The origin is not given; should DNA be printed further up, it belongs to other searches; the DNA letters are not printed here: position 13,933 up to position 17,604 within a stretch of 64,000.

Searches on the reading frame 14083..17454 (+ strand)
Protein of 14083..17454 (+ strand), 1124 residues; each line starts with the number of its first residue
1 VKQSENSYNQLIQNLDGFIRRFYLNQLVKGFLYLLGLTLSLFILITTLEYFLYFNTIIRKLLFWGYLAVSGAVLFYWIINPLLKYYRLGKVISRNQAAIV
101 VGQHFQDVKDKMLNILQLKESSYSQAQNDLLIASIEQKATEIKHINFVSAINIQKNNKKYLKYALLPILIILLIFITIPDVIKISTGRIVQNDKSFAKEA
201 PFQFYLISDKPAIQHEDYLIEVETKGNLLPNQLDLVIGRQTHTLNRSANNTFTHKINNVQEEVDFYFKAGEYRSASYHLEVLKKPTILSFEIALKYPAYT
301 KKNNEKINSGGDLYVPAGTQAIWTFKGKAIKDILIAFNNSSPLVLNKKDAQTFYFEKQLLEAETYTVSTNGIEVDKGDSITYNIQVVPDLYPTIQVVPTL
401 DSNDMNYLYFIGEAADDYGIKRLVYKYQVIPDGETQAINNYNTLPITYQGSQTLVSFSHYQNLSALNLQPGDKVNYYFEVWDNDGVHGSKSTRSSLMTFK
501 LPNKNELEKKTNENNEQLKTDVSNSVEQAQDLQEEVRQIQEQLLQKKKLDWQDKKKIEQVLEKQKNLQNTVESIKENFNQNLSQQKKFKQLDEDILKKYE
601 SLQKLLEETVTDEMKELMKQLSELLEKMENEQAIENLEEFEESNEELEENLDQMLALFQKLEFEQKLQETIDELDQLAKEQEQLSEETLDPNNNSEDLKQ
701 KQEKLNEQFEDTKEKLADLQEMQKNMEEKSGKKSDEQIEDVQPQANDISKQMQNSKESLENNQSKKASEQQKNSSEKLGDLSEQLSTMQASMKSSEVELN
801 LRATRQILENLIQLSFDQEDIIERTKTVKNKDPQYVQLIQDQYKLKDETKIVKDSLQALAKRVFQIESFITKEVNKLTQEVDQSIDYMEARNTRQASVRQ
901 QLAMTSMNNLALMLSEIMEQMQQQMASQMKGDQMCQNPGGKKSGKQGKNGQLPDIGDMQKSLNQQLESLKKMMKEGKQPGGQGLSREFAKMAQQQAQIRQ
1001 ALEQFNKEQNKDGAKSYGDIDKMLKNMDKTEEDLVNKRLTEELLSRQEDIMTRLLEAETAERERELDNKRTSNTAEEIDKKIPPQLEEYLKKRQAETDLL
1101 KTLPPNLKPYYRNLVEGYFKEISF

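Call 33: search_protein_families(library=pfam, proteins=[window:14083-17454:+], max_evalue=1)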
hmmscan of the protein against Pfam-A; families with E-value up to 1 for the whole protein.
window:14083-17454:+ (1124 aa): 2 families
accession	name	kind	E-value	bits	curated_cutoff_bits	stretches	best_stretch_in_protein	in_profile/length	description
PF13779.11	DUF4175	-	2.4e-14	52.8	27.3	2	264-534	173-428/825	Domain of unknown function (DUF4175)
PF12789.12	PTR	-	0.78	10.3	27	0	242-260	19-37/60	Phage tail repeat like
